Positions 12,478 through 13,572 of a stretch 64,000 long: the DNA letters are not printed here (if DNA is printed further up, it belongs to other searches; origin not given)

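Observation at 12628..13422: Ferredoxin-nitroreductase fusion gene (candidate nitro-drug activating enzyme, likely bacterial-origin)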

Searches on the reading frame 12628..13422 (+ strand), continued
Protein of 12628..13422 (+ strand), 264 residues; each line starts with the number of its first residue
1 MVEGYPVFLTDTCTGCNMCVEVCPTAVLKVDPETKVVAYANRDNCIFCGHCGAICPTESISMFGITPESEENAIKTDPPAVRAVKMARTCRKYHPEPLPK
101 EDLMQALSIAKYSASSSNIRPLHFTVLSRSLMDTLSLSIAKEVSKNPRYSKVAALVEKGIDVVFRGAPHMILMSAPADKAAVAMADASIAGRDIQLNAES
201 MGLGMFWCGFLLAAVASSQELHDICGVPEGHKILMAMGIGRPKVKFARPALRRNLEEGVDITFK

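Call 20: list_cluster_members(proteins=[P0032, P0033, P0034, P0035, P0036, P0038, P0040, P0041, P0042, P0045])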
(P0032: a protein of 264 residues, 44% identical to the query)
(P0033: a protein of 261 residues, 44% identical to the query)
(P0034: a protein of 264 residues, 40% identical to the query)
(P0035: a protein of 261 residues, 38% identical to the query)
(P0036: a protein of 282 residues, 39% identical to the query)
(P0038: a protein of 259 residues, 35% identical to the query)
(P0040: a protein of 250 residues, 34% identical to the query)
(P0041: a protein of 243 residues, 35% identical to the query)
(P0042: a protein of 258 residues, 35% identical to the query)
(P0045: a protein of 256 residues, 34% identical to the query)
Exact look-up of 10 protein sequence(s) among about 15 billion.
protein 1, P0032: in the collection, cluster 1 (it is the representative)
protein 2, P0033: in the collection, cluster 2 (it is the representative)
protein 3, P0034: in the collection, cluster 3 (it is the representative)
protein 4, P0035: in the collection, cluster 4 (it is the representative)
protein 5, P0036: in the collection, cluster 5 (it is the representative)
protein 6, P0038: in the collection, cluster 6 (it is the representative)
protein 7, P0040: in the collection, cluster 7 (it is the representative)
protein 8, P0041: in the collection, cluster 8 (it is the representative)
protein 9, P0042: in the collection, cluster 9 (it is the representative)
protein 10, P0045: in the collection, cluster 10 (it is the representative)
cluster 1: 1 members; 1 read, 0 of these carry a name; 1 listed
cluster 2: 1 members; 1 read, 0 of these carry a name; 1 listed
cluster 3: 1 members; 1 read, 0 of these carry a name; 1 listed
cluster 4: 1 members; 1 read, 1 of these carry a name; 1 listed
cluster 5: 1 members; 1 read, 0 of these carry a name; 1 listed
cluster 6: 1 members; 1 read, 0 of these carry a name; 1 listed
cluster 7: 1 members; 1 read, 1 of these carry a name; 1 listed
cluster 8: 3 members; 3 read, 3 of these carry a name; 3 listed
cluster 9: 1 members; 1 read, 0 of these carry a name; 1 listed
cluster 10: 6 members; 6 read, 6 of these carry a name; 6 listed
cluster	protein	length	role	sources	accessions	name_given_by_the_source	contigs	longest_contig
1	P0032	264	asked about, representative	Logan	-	-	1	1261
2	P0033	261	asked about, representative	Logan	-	-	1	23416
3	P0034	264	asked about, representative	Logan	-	-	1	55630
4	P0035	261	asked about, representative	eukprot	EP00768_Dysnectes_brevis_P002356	gnl/Dysnectes_brevis/178_a206_5807.p1 ...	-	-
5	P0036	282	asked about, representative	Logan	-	-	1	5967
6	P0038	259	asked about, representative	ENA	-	-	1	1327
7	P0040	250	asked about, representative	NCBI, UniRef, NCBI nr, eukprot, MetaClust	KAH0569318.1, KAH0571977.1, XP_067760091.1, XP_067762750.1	Nitroreductase [Spironucleus salmonicida] | Nitroreductase n=1 Tax=Spironucleus salmonicida TaxID=348837 RepID=V6LVR2_9EUKA | EST44909.1 Nitroreductase [Spironucleus salmonicida]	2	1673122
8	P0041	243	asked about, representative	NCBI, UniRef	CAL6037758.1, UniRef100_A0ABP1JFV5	Nitroreductase [Hexamita inflata] | Nitroreductase n=1 Tax=Hexamita inflata TaxID=28002 RepID=A0ABP1JFV5_9EUKA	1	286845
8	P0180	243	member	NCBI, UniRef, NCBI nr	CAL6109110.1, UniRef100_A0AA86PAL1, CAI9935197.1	Nitroreductase [Hexamita inflata] | Nitroreductase n=1 Tax=Hexamita inflata TaxID=28002 RepID=A0AA86PAL1_9EUKA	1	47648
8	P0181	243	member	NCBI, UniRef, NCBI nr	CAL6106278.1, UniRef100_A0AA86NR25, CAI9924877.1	Nitroreductase [Hexamita inflata] | Nitroreductase n=1 Tax=Hexamita inflata TaxID=28002 RepID=A0AA86NR25_9EUKA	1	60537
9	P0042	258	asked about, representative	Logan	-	-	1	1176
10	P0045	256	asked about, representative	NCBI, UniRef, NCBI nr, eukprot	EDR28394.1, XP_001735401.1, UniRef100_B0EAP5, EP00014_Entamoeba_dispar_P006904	hypothetical protein, conserved [Entamoeba dispar SAW760] | 4Fe-4S ferredoxin-type domain-containing protein n=1 Tax=Entamoeba dispar (strain ATCC ... | uncharacterized protein EDI_017160 [Entamoeba dispar SAW760]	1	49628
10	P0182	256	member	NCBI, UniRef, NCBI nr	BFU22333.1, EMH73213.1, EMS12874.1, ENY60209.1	4Fe-4S binding domain containing protein [Entamoeba histolytica HM-1:IMSS-B] | 4Fe-4S binding domain containing protein n=4 Tax=Entamoeba histolytica TaxID=5759 ...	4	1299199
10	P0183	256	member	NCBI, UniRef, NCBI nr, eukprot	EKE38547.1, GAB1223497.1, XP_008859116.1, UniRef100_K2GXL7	hypothetical protein ENUP19_0149G0035 [Entamoeba nuttalli] | 4Fe-4S binding domain containing protein n=2 Tax=Entamoeba nuttalli TaxID=412467 ... | 4Fe-4S binding domain containing protein [Entamoeba nuttalli P19]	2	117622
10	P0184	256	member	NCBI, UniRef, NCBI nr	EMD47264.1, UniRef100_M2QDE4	4Fe4S binding domain containing protein [Entamoeba histolytica KU27] | 4Fe4S binding domain containing protein n=1 Tax=Entamoeba histolytica KU27 TaxID=885311 ...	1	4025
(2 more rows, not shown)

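Call 29: find_related_loci(query=A2, collection=genome_contigs, flank=3000)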
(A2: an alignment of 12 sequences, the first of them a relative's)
Query A2 (274 aa) in genome_contigs; peptide patterns used: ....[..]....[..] (x = any residue, [..] = any of these).
600 stretches matched a pattern (row limit reached: there are more); 576 encode a relative of the query (tblastn E <= 1e-3); the best 80 are kept; 80 distinct loci.
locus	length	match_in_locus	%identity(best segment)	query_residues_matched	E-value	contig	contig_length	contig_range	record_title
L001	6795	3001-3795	47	1-266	5e-88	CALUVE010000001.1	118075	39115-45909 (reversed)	MAG: Candidatus Gastranaerophilales bacterium isolate BRZ_FQ__bin83 genome assembly, contig: BRZ_FQ__NODE_173_length_118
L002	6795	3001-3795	47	1-266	3e-87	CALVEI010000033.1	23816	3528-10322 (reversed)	MAG: Candidatus Gastranaerophilales bacterium isolate BRZ_QD__bin64 genome assembly, contig: BRZ_QD__NODE_3355_length_23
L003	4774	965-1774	46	4-273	4e-86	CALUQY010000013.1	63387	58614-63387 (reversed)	MAG: Candidatus Gastranaerophilales bacterium isolate BRZ_KI__bin23 genome assembly, contig: BRZ_KI__NODE_656_length_633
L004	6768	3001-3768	49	12-270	6e-85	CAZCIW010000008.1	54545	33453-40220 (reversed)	MAG TPA_asm: uncultured Muribaculaceae bacterium isolate SRP225648_co1_241 genome assembly, contig: NODE_981_length_5454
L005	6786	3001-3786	47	5-266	1e-84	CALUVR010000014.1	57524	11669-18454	MAG: Candidatus Gastranaerophilales bacterium isolate BRZ_S__bin9 genome assembly, contig: BRZ_S__NODE_892_length_57524_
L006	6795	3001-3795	47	1-266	5e-84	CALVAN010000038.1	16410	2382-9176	MAG: Candidatus Gastranaerophilales bacterium isolate BRZ_MR__bin51 genome assembly, contig: BRZ_MR__NODE_3715_length_16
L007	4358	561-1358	46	1-266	2e-83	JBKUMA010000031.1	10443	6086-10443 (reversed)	MAG: Candidatus Gastranaerophilaceae bacterium isolate 29-1_25 NODE_3850_length_10443_cov_6.746053, whole genome shotgun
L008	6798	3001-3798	46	5-270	4e-83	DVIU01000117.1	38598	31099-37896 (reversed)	MAG TPA_asm: Candidatus Scatousia excrementigallinarum isolate 6276 CHK98__C171559_L38598_ERR2241824, whole genome shotg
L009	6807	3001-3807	42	1-273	3e-79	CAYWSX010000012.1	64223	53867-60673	MAG TPA_asm: uncultured Muribaculaceae bacterium isolate SRP242652_co1_172 genome assembly, contig: NODE_394_length_6422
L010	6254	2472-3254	43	4-267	1e-75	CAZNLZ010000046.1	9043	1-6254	MAG TPA_asm: uncultured Muribaculaceae bacterium isolate SRP315200_co2_216 genome assembly, contig: NODE_11642_length_90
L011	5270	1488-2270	44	5-266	2e-75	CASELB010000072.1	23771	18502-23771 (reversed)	uncultured bacterium isolate Batch1_idba_bin.956 genome assembly, contig: Batch1_idba_bin.956.fa_k87_7702463, whole geno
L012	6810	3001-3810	45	1-270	1e-85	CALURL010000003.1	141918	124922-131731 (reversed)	MAG: Candidatus Gastranaerophilales bacterium isolate BRZ_E__bin82 genome assembly, contig: BRZ_E__NODE_131_length_14191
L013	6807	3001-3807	42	4-274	5e-73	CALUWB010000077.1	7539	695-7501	MAG: Candidatus Gastranaerophilales bacterium isolate BRZ_QK__bin75 genome assembly, contig: BRZ_QK__NODE_12156_length_7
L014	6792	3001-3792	41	1-267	2e-72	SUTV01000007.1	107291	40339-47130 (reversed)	MAG: Cyanobacteria bacterium SIG29 NODE_4474_length_107291_cov_2.780542, whole genome shotgun sequence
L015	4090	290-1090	41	1-270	3e-72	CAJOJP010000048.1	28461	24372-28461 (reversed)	Candidatus Gastranaerophilales bacterium isolate Red_deer_4_mag_64 genome assembly, contig: scaffold_5888, whole genome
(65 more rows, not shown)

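Call 35: predict_structure(alignment_id=A1)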
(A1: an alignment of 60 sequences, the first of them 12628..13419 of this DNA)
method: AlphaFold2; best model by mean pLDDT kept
length: 264 residues; sequences in the alignment: 60
mean_pLDDT: 96.0   pTM: 0.90
mean pLDDT of the five models: 96.0, 95.7, 95.5, 95.4, 95.2
residues with pLDDT >= 90: 256; 70-90: 6; 50-70: 1; < 50: 1
segments of 3 or more residues with pLDDT < 50: none
pLDDT, mean of each block of 10 residues (from residue 1): 83 97 95 97 95 97 96 96 96 98 98 91 98 98 96 96 98 97 95 98 98 98 98 98 95 95 96
secondary structure, 60 per line:
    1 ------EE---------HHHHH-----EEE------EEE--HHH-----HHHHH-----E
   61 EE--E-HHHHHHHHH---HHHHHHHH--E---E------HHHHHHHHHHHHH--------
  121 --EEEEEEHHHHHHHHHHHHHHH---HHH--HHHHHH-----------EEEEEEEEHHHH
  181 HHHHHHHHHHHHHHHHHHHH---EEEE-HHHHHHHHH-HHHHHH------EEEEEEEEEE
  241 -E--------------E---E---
elements in order: H18-22 E28-30 E37-39 H50-54 E60-62 H67-75 H79-86 H100-112 E123-128 H129-143 H152-157 E169-176 H177-200 E204-207 H209-217 H219-224 E231-240

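Call 40: fold_search(model_id=the predicted structure, library=pdb)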
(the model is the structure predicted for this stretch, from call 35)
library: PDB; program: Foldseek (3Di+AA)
matches with E <= 10: 380; with E <= 0.001: 196
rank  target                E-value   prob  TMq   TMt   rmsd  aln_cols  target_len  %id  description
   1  3pxv_B                3.6e-13  1.00  0.58  0.79   3.7       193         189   22  Crystal structure of a Nitroreductase with bound FMN (Dhaf_2018) from Desulfitobacterium hafniense DCB-2 at 2.30 A res (released 2010-12-29)
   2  3pxv_A                5.1e-13  1.00  0.59  0.80   3.7       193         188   22  Crystal structure of a Nitroreductase with bound FMN (Dhaf_2018) from Desulfitobacterium hafniense DCB-2 at 2.30 A res (released 2010-12-29)
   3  3ek3                  7.7e-12  1.00  0.56  0.77   4.1       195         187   21  Crystal structure of Nitroreductase with Bound FMN (YP_211706.1) from Bacteroides fragilis NCTC 9343 at 1.70 A resolutio (released 2008-10-14)
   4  5j62_B                2.8e-11  1.00  0.56  0.69   4.4       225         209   18  FMN-dependent Nitroreductase (CDR20291_0684) from Clostridium difficile R20291 (released 2016-09-21)
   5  5hdj_B                2.4e-10  1.00  0.49  0.52   4.6       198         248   18  Structure of B. megaterium NfrA1 (released 2016-04-06)
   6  2wzv_B                2.5e-10  1.00  0.49  0.57   5.4       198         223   21  Crystal structure of the FMN-dependent nitroreductase NfnB from Mycobacterium smegmatis (released 2010-07-14)
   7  5uu6_C                2.7e-10  1.00  0.50  0.56   4.8       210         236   17  The crystal structure of nitroreductase A from Vibrio parahaemolyticus RIMD 2210633 (released 2017-03-01)
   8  5uu6_D                2.7e-10  1.00  0.50  0.56   4.9       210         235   18  The crystal structure of nitroreductase A from Vibrio parahaemolyticus RIMD 2210633 (released 2017-03-01)
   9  2isj_A                2.8e-10  1.00  0.52  0.61   5.5       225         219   20  BluB bound to oxidized FMN (released 2007-03-27)
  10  2wzv_A                3.2e-10  1.00  0.52  0.61   5.6       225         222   20  Crystal structure of the FMN-dependent nitroreductase NfnB from Mycobacterium smegmatis (released 2010-07-14)
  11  3gfa_B                4.0e-10  1.00  0.53  0.69   4.1       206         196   16  Crystal structure of a putative nitroreductase in complex with fmn (cd3205) from clostridium difficile 630 at 1.35 A r (released 2009-03-17)
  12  5j62_A                4.5e-10  1.00  0.54  0.67   6.6       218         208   18  FMN-dependent Nitroreductase (CDR20291_0684) from Clostridium difficile R20291 (released 2016-09-21)
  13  1bkj_A                4.8e-10  1.00  0.50  0.57   4.2       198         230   18  NADPH:FMN OXIDOREDUCTASE FROM VIBRIO HARVEYI (released 1999-01-13)
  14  3e39_A                5.1e-10  1.00  0.49  0.71   4.1       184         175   21  Crystal structure of a putative nitroreductase in complex with fmn (dde_0787) from desulfovibrio desulfuricans subsp.  (released 2008-08-19)
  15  6pz0_B                5.1e-10  1.00  0.52  0.72   5.0       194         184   21  Crystal structure of oxidized iodotyrosine deiodinase (IYD) bound to FMN and L-Tyrosine (released 2021-02-03)
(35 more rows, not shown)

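Call 51: list_cluster_members(proteins=[P0037, P0039, P0043, P0044, P0046, P0047, P0048, P0049, P0050, P0055])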
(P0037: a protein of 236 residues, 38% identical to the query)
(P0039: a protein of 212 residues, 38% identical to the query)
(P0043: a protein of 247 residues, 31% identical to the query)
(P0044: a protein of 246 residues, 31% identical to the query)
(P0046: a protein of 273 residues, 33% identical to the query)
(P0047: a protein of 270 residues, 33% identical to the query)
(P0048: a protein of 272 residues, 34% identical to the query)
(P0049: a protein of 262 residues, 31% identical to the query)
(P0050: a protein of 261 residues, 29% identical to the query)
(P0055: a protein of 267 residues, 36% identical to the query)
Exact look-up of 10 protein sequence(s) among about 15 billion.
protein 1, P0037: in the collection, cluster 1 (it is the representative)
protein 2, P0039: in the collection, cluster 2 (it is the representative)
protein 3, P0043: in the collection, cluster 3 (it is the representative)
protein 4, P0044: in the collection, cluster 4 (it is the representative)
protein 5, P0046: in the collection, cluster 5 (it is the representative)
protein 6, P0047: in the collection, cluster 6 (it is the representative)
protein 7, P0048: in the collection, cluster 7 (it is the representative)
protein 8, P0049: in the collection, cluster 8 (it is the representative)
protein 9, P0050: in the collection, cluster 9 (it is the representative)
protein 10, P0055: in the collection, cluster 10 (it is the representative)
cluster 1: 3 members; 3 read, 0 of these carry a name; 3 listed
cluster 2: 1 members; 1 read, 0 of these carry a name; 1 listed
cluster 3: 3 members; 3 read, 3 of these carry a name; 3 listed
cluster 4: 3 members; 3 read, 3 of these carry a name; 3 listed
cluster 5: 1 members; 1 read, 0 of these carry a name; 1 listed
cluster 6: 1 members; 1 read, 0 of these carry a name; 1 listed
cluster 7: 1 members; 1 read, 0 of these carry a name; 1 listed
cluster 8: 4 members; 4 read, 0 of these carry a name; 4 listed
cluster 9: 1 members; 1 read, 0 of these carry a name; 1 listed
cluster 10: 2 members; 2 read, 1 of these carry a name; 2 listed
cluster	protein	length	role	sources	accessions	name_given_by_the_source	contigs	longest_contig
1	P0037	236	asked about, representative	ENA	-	-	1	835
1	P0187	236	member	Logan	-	-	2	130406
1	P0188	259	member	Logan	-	-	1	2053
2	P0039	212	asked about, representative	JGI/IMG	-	-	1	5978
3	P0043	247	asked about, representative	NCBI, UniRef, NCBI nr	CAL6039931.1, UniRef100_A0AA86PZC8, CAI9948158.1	Nitroreductase_Fd-NR2 [Hexamita inflata] | Nitroreductase Fd-NR2 n=1 Tax=Hexamita inflata TaxID=28002 RepID=A0AA86PZC8_9EUKA | Nitroreductase Fd-NR2 [Hexamita inflata]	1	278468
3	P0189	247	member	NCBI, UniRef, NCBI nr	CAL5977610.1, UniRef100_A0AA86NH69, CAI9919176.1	Nitroreductase_Fd-NR2 [Hexamita inflata] | Nitroreductase Fd-NR2 n=1 Tax=Hexamita inflata TaxID=28002 RepID=A0AA86NH69_9EUKA | Nitroreductase Fd-NR2 [Hexamita inflata]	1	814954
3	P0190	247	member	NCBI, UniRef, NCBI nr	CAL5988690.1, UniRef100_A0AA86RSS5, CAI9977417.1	Nitroreductase_Fd-NR2 [Hexamita inflata] | Nitroreductase Fd-NR2 n=1 Tax=Hexamita inflata TaxID=28002 RepID=A0AA86RSS5_9EUKA | Nitroreductase Fd-NR2 [Hexamita inflata]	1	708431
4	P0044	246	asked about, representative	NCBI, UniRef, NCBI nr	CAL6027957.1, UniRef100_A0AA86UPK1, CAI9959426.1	Nitroreductase_Fd-NR2 [Hexamita inflata] | Nitroreductase Fd-NR2 n=1 Tax=Hexamita inflata TaxID=28002 RepID=A0AA86UPK1_9EUKA | Nitroreductase Fd-NR2 [Hexamita inflata]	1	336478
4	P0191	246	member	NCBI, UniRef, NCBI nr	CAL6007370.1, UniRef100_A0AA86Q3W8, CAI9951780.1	Nitroreductase_Fd-NR2 [Hexamita inflata] | Nitroreductase Fd-NR2 n=1 Tax=Hexamita inflata TaxID=28002 RepID=A0AA86Q3W8_9EUKA | Nitroreductase Fd-NR2 [Hexamita inflata]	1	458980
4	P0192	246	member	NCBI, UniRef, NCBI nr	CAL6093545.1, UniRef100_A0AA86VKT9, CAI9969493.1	Nitroreductase_Fd-NR2 [Hexamita inflata] | Nitroreductase Fd-NR2 n=1 Tax=Hexamita inflata TaxID=28002 RepID=A0AA86VKT9_9EUKA | Nitroreductase Fd-NR2 [Hexamita inflata]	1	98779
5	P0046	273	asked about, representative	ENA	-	-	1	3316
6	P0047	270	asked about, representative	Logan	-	-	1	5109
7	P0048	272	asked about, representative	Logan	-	-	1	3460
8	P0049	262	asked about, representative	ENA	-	-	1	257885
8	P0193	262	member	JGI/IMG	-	-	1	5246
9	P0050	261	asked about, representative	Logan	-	-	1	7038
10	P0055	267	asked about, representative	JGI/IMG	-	nitroreductase/NAD-dependent dihydropyrimidine dehydrogenase PreA subunit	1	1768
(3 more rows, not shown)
